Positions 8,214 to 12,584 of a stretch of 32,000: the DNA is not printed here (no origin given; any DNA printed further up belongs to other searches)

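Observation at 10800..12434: A-less NRPS module: C-T with no adenylation domain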

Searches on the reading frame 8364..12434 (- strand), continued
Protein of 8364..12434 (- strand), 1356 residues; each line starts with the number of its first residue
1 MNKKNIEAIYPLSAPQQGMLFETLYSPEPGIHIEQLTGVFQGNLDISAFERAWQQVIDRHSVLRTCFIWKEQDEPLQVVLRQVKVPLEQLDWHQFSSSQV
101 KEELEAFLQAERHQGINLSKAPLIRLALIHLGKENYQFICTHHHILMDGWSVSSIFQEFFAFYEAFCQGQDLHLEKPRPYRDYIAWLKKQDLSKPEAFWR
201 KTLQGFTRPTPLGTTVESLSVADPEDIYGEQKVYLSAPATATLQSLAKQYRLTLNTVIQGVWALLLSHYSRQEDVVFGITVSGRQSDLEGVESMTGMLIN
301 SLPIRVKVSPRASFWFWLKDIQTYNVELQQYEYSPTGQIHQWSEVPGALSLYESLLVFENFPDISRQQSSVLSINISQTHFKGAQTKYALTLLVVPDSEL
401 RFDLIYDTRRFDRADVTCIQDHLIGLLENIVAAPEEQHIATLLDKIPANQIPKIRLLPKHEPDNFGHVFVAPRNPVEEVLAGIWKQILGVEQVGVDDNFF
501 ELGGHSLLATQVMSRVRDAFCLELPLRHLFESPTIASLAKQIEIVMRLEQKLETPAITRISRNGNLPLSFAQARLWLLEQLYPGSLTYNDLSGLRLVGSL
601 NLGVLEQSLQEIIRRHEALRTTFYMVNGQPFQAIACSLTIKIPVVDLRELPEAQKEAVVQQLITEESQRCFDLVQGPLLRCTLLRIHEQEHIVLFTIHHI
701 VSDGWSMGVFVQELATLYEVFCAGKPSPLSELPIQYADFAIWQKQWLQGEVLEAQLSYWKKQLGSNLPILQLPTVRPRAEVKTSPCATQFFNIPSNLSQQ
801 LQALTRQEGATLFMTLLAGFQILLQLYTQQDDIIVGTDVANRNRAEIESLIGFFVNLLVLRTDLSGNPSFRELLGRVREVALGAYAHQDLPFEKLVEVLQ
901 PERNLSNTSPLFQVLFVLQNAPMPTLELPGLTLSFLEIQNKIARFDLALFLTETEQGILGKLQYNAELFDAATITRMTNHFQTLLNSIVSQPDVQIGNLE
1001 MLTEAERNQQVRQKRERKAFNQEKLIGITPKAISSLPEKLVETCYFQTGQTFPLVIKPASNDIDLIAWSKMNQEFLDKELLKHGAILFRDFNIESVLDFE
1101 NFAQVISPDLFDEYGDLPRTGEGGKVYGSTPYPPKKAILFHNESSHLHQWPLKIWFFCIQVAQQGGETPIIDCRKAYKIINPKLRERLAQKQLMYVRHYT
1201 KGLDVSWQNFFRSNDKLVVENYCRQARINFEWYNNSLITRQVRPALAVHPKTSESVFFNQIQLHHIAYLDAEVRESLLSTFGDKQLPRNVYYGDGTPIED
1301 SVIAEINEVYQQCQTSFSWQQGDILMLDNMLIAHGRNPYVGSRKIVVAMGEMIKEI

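Call 29: find_encoding_contigs(protein=P0001, flank=10000, max_places=2)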
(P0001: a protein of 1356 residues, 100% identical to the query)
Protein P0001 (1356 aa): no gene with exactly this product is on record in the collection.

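Call 31: find_related_loci(query=A1, collection=genome_contigs, flank=10000)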
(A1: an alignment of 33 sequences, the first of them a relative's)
Query A1 (1356 aa) in genome_contigs; peptide patterns used: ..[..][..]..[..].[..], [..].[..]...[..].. (x = any residue, [..] = any of these).
600 stretches matched a pattern (row limit reached: there are more); 582 encode a relative of the query (tblastn E <= 1e-3); the best 80 are kept; 80 distinct loci.
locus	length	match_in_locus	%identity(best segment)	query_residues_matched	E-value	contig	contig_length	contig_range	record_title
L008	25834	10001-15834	85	1-1356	0e+0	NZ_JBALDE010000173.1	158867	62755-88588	MAG: Nostoc sp. isolate P12650 bin 7 NODE_11_length_158867_cov_91.770822, whole genome shotgun sequence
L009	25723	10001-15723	60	1-1356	0e+0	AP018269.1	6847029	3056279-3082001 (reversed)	Cylindrospermum sp. NIES-4074 DNA, nearly complete genome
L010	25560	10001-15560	62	1-1352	0e+0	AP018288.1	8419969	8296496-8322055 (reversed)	Nostoc sp. NIES-4103 DNA, nearly complete genome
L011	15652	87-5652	57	1-1355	0e+0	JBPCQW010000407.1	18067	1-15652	MAG: Hassallia sp. isolate TH_ant_mag_218 k127_1859921, whole genome shotgun sequence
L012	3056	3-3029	74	11-1354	0e+0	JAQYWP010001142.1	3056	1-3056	MAG: Rhizonema sp. PD38 Dictyo3468_NODE_2135_length_3056_cov_10.2443, whole genome shotgun sequence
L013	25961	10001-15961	74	28-1354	0e+0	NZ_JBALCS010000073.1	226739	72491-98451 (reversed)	MAG: Nostoc sp. isolate P12567 bin 1 NODE_4_length_226739_cov_218.544047, whole genome shotgun sequence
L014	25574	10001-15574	74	4-1354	0e+0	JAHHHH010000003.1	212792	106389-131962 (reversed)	MAG: Iphinoe sp. HA4291-MV1 scaffold_67_c1, whole genome shotgun sequence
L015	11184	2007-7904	71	1-1356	0e+0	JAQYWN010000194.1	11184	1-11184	MAG: Rhizonema sp. NSF051 rhizonema_NODE_200_length_11184_cov_34.2857, whole genome shotgun sequence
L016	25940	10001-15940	70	11-1355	0e+0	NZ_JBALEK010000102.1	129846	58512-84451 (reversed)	MAG: Nostoc sp. isolate P6620 bin 4 NODE_69_length_129846_cov_41.627664, whole genome shotgun sequence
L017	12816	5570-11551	71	1-1355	0e+0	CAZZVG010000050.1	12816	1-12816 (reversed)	MAG: Iningainema sp. isolate Brown_J.bin.8 genome assembly, contig: NODE_1623_length_12816_cov_5.237756, whole genome sh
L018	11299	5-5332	65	1-1354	0e+0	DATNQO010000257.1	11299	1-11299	MAG TPA_asm: Leptolyngbyaceae cyanobacterium isolate SMAG_U16509 k141_290365, whole genome shotgun sequence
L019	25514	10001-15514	65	1-1354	0e+0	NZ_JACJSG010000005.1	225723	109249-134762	Anabaena azotica FACHB-119 contig5, whole genome shotgun sequence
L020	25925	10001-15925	65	11-1355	0e+0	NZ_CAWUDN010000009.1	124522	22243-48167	Nostoc sp. PCC 9305 isolate Nostoc CCY 9926 NODE_9_length_124522_cov_145.402299, whole genome shotgun sequence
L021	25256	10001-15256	71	11-1354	0e+0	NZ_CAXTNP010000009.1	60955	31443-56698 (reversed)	MAG: uncultured Nostoc sp. isolate public_SRR14722145_metawrap_bin.2 public_SRR14722145_metawrap_bin.2_9, whole genome s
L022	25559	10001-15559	64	4-1352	0e+0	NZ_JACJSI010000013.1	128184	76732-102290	Nostoc flagelliforme FACHB-838 contig13, whole genome shotgun sequence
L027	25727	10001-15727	60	1-1356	0e+0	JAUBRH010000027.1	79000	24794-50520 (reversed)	Microcoleus sp. N9_A2 NODE_62_length_79000_cov_69.836195, whole genome shotgun sequence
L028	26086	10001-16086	59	1-1356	0e+0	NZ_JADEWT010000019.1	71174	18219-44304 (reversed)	Tychonema sp. LEGE 06208 NODE_19_length_71174_cov_15.9204, whole genome shotgun sequence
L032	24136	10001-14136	60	11-1356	0e+0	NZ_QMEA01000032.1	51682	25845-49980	Brasilonema sp. UFV-L1 scaffold32_cov14, whole genome shotgun sequence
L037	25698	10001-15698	54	1-1351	0e+0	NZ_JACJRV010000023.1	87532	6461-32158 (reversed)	Nostoc sp. FACHB-152 contig23, whole genome shotgun sequence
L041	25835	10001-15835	55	1-1031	0e+0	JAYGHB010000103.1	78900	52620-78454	Halotia wernerae UHCC 0503 NODE_85_length_78900_cov_40.767392, whole genome shotgun sequence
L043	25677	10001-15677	40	2-1353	0e+0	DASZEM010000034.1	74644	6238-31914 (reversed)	MAG TPA_asm: Thermoanaerobaculia bacterium isolate SMAG_U6494 k141_566045, whole genome shotgun sequence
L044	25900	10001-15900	53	1-1032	0e+0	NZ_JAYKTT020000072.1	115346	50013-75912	Chlorogloeopsis sp. ULAP02 59, whole genome shotgun sequence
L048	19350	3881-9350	60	1-1352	0e+0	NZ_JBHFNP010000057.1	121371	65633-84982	Microseira sp. BLCC-F43 bin1.fa-57, whole genome shotgun sequence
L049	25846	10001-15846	54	1-1032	0e+0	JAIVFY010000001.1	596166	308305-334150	Nostoc sp. XA013 NODE_1_length_596166_cov_155.378237, whole genome shotgun sequence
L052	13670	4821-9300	55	10-1356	0e+0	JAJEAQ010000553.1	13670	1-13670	MAG: Trichodesmium sp. jk18x7bins.61 k141_2710593, whole genome shotgun sequence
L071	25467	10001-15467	61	1-1352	0e+0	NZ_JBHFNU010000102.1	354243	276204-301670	Aerosakkonema sp. BLCC-F183 bin1.fa-102, whole genome shotgun sequence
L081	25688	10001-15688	36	4-1356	0e+0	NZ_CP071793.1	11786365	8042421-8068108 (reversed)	Sulfidibacter corallicola strain M133 chromosome, complete genome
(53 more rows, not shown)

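Call 46: search_protein_families(library=ncbifam, proteins=[window:8364-12434:-], max_evalue=0.001)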
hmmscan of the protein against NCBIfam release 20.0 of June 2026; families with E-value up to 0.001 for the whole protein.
window:8364-12434:- (1356 aa): 8 families
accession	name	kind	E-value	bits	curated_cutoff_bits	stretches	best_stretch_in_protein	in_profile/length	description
NF004282.0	PRK05691.1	subfamily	4.1e-252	839.6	4090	2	443-1015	1606-2178/4334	non-ribosomal peptide synthase/polyketide synthase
NF047350.1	aureusi_NRPS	equivalog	1.4e-125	420.2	2500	2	444-1000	876-1409/2373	aureusimine non-ribosomal peptide synthetase AusA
NF041803.1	NRPS_SolG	exception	1.4e-59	201.6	2200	3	4-394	106-487/1163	solanimycin non-ribosomal peptide synthetase SolG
NF038078.1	NRPS_MxcG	equivalog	5.4e-58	196.3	2300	3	564-879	3-310/1442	myxochelin non-ribosomal peptide synthetase MxcG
TIGR03443.1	alpha_am_amid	equivalog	1.3e-34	118.9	1030.1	2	759-1008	2-220/1390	L-aminoadipate-semialdehyde dehydrogenase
NF007605.2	PRK10252.1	equivalog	4e-34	117.4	2400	3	565-1011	3-442/1292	enterobactin non-ribosomal peptide synthetase EntF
TIGR02410.1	carnitine_TMLD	equivalog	0.00017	21.2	268.3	0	1314-1345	312-343/362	trimethyllysine dioxygenase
NF006787.0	PRK09294.1-1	subfamily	0.00041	19.4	396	0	40-271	30-244/420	acyltransferase PapA5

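Call 54: find_encoding_contigs(protein=P0009, flank=10000, max_places=1)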
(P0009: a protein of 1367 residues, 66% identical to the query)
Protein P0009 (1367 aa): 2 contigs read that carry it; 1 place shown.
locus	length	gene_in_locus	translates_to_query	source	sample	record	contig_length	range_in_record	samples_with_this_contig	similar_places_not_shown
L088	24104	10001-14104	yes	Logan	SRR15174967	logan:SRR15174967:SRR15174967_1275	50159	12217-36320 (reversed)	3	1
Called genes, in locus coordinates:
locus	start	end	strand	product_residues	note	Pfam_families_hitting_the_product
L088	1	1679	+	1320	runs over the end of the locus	PF00109:ketoacyl-synt, PF02801:Ketoacyl-synt_C, PF16197:KAsynt_C_assoc, PF22336:RhiE-like_linker, PF22621:CurL-like_PKS_C, PF00698:Acyl_transf_1, PF00550:PP-binding, PF05050:Methyltransf_21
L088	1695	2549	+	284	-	PF02737:3HCDH_N, PF03446:NAD_binding_2 (faint), PF00725:3HCDH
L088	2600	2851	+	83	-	PF00550:PP-binding (weak)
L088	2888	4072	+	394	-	PF02771:Acyl-CoA_dh_N, PF02770:Acyl-CoA_dh_M, PF00441:Acyl-CoA_dh_1, PF08028:Acyl-CoA_dh_2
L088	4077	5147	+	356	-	-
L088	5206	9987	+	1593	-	PF00668:Condensation, PF00501:AMP-binding, PF13193:AMP-binding_C, PF00550:PP-binding, PF00668:Condensation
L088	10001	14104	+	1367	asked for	PF00668:Condensation, PF00550:PP-binding, PF00668:Condensation, PF02668:TauD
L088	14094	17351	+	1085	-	PF00668:Condensation, PF00501:AMP-binding, PF13193:AMP-binding_C, PF00550:PP-binding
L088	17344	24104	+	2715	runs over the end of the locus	PF00668:Condensation, PF00501:AMP-binding, PF13193:AMP-binding_C, PF00550:PP-binding, PF00668:Condensation, PF00501:AMP-binding, PF13193:AMP-binding_C, PF00550:PP-binding, +1 more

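Call 55: find_encoding_contigs(protein=P0032, flank=10000, max_places=1)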
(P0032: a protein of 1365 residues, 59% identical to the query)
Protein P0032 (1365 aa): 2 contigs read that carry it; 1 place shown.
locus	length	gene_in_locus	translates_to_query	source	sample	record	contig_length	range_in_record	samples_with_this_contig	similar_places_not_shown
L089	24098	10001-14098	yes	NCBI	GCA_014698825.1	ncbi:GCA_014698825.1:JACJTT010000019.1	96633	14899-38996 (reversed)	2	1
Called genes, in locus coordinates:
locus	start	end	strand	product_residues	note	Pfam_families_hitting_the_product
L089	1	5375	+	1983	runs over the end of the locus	PF00109:ketoacyl-synt, PF02801:Ketoacyl-synt_C, PF16197:KAsynt_C_assoc, PF22336:RhiE-like_linker, PF22621:CurL-like_PKS_C, PF00698:Acyl_transf_1, PF21394:Beta-ketacyl_N, PF00106:adh_short, +4 more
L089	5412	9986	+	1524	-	PF00668:Condensation, PF00501:AMP-binding, PF13193:AMP-binding_C, PF00550:PP-binding, PF00668:Condensation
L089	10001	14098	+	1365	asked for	PF00668:Condensation, PF00550:PP-binding, PF00668:Condensation, PF02668:TauD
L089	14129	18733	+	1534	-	PF00668:Condensation, PF00501:AMP-binding, PF13193:AMP-binding_C, PF00550:PP-binding, PF00668:Condensation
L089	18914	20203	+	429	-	PF00202:Aminotran_3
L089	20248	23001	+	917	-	PF00668:Condensation, PF00501:AMP-binding, PF13193:AMP-binding_C, PF00550:PP-binding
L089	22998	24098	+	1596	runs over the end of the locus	PF18563:TubC_N, PF00668:Condensation, PF00501:AMP-binding, PF13193:AMP-binding_C, PF00550:PP-binding, PF00668:Condensation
